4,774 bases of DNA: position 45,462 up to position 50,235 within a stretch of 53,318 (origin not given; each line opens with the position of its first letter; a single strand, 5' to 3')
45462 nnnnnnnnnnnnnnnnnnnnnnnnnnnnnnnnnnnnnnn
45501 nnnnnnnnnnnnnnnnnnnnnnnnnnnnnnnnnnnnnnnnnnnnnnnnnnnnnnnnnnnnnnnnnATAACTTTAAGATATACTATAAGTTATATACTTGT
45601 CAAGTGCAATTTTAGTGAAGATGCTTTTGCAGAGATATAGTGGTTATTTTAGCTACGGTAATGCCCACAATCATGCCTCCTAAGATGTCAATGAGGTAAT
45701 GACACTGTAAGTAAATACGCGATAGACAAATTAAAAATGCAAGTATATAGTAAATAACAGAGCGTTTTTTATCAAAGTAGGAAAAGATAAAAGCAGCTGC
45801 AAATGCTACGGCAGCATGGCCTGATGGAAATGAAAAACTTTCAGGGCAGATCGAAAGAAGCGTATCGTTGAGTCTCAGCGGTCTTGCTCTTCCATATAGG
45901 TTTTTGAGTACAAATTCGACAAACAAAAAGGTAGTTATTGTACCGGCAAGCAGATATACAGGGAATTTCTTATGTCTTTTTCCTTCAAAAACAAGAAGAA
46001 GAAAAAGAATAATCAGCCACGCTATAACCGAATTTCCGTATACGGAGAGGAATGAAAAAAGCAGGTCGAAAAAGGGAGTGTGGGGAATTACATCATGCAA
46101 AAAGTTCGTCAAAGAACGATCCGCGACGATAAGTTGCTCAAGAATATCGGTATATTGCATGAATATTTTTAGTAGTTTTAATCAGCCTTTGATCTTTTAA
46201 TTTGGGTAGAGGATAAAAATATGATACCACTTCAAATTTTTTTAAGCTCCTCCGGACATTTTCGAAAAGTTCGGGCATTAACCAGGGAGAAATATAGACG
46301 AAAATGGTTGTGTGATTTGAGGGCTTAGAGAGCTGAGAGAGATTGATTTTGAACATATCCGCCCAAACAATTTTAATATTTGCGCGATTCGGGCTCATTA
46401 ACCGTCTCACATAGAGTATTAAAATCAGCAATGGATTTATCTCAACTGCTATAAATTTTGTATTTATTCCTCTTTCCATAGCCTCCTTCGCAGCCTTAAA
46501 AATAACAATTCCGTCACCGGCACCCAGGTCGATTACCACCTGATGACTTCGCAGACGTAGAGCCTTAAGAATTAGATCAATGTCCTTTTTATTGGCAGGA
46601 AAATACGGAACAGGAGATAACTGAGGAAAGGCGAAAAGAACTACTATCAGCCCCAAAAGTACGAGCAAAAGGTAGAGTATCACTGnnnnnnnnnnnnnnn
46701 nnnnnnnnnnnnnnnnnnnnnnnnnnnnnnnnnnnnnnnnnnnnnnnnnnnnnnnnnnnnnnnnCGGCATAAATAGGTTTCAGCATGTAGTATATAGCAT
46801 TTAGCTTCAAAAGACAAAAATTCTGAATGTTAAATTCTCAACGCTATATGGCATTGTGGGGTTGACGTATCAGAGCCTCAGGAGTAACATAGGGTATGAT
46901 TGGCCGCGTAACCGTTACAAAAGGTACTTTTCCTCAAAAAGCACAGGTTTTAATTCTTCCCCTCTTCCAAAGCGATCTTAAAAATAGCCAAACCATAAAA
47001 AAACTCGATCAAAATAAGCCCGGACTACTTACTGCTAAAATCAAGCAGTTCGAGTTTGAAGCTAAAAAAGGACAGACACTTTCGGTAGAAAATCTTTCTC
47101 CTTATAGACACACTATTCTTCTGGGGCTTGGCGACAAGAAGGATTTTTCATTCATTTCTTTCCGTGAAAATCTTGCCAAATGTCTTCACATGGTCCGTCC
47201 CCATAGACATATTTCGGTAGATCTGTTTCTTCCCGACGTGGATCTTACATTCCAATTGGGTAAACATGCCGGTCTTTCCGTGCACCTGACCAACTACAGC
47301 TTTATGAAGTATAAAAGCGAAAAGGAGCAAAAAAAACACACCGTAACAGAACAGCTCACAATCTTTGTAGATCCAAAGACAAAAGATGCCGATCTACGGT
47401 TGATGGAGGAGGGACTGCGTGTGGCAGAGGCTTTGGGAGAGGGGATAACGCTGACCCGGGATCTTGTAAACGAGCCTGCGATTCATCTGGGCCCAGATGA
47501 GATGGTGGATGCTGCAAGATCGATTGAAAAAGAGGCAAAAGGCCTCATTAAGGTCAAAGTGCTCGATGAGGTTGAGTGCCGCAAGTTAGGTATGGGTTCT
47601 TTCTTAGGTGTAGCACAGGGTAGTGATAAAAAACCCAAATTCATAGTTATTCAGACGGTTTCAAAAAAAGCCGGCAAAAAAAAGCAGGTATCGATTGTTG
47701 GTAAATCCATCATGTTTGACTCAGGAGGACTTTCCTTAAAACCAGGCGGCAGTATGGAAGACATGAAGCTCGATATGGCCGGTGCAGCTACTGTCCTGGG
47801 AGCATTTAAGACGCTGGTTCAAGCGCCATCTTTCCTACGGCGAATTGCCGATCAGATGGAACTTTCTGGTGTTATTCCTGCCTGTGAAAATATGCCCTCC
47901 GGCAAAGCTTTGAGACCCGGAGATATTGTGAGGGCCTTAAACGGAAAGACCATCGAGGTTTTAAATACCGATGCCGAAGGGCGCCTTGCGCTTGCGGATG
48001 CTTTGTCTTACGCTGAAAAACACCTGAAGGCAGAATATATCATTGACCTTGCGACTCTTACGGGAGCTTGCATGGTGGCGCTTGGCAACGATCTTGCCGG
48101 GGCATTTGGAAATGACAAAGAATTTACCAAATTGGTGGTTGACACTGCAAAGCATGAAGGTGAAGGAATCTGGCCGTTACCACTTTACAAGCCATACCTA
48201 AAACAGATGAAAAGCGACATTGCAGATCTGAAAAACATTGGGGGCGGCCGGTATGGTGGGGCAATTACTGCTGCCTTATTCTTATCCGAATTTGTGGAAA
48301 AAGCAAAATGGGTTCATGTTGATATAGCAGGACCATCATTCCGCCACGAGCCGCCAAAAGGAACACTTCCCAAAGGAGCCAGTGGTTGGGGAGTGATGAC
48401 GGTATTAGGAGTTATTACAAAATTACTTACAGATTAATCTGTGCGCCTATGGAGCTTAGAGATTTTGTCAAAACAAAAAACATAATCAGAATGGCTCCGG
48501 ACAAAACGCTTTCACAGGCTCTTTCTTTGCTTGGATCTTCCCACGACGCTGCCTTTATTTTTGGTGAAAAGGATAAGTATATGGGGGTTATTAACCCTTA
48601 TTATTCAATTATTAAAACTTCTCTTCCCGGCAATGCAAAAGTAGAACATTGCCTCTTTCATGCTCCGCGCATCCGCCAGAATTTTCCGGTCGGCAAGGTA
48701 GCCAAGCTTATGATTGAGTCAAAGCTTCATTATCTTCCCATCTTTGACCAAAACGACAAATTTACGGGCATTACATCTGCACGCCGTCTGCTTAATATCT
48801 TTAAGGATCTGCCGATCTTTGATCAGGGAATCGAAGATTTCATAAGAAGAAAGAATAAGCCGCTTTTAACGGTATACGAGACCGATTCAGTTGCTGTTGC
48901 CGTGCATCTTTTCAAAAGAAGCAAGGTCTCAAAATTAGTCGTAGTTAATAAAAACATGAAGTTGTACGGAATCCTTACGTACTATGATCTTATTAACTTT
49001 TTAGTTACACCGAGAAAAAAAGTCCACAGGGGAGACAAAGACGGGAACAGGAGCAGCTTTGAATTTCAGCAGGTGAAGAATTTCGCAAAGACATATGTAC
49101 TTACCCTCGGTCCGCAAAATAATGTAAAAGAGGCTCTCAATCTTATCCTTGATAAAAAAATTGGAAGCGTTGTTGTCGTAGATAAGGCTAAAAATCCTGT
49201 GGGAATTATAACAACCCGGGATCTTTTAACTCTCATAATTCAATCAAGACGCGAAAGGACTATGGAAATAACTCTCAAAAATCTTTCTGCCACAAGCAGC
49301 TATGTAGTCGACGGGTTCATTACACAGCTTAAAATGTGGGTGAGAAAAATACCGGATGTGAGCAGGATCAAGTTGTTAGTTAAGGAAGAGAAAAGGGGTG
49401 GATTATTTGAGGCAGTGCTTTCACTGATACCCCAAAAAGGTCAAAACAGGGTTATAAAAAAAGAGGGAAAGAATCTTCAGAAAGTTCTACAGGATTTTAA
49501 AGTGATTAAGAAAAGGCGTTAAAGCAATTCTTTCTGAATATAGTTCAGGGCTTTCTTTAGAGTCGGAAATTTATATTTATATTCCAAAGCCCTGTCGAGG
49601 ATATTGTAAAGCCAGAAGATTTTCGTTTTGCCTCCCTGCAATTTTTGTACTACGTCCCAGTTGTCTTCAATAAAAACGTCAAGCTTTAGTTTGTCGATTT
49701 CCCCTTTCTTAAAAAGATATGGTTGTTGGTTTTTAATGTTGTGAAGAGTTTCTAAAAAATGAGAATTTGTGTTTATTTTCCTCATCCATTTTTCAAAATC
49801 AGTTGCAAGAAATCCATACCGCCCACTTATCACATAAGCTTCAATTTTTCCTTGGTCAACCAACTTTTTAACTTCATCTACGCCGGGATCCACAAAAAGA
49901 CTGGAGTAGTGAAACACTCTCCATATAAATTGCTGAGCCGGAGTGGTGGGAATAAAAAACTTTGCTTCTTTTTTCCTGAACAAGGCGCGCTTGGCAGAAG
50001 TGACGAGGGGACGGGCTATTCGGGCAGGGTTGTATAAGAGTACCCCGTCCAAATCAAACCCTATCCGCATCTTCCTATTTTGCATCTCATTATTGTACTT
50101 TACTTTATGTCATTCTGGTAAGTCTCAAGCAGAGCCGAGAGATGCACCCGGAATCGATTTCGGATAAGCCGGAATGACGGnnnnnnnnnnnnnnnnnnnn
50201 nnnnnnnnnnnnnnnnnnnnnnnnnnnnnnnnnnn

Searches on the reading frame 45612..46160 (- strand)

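Call 70: search_protein_families(library=pfam, proteins=[window:45612-46160:-], max_evalue=0.01)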
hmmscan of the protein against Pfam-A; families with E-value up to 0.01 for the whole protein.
window:45612-46160:- (182 aa): 3 families
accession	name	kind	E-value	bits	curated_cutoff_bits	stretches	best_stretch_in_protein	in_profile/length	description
PF01569.27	PAP2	-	1.4e-22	80.2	27.2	1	71-179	5-127/130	PAP2 superfamily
PF14378.12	PAP2_3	-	2.6e-09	37.6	27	1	109-169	125-187/190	PAP2 superfamily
PF14360.12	PAP2_C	-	6.2e-06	27.1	27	1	113-170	8-69/74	PAP2 superfamily C-terminal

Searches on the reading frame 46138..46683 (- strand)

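Call 70: search_protein_families(library=pfam, proteins=[window:46138-46683:-], max_evalue=0.01)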
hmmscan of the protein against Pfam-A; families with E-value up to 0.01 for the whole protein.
window:46138-46683:- (181 aa): 5 families
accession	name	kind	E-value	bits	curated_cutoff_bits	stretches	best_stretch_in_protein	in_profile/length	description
PF00398.26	RrnaAD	-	0.00027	20.6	24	1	28-120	12-95/263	Ribosomal RNA adenine dimethylase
PF05185.22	PRMT5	-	0.00066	20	22.9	1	46-117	63-133/171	PRMT5 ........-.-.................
PF13649.12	Methyltransf_25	-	0.0017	19.4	27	1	50-149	1-95/97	Methyltransferase domain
PF13847.12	Methyltransf_31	-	0.0022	18.1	27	1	45-85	2-39/145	Methyltransferase domain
PF24675.1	NpmA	-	0.0054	16.5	60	1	39-69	16-46/214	16S rRNA (adenine(1408)-N(1))-methyltransferase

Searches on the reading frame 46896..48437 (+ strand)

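Call 9: search_protein_families(library=pfam, proteins=[window:46896-48437:+], max_evalue=0.001)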
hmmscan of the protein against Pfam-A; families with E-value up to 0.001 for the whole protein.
window:46896-48437:+ (513 aa): 2 families
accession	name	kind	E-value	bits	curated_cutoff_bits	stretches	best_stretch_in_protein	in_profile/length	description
PF00883.26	Peptidase_M17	-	2.9e-113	378.7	25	1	186-503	2-309/310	Cytosol aminopeptidase family, catalytic domain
PF02789.23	Peptidase_M17_N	-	1.4e-11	44.8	23.4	1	20-143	1-129/129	Cytosol aminopeptidase family, N-terminal domain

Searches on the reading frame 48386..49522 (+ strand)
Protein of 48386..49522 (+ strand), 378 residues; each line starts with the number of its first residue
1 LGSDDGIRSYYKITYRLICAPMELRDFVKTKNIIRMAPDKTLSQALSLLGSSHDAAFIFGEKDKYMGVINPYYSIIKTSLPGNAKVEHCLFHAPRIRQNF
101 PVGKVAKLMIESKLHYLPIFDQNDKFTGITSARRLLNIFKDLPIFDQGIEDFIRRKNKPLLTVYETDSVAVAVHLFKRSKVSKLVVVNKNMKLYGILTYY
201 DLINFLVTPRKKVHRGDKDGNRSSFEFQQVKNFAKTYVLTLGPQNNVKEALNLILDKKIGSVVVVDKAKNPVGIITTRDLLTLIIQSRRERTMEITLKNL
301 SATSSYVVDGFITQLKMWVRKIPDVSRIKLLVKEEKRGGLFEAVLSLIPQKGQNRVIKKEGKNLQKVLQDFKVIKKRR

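Call 9: search_protein_families(library=pfam, proteins=[window:48386-49522:+], max_evalue=0.001)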
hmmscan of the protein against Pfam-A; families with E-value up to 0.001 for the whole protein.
window:48386-49522:+ (378 aa): 1 family
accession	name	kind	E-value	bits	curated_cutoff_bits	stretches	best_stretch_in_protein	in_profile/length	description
PF00571.33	CBS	-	2.2e-33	114.8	24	3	157-206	6-55/57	CBS domain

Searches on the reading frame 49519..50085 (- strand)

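Call 70: search_protein_families(library=pfam, proteins=[window:49519-50085:-], max_evalue=0.01)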
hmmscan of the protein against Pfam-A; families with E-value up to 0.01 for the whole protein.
window:49519-50085:- (188 aa): 1 family
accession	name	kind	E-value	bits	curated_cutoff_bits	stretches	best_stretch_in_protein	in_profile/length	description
PF12728.13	HTH_17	-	0.0083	16.8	27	0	71-103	17-49/51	Helix-turn-helix domain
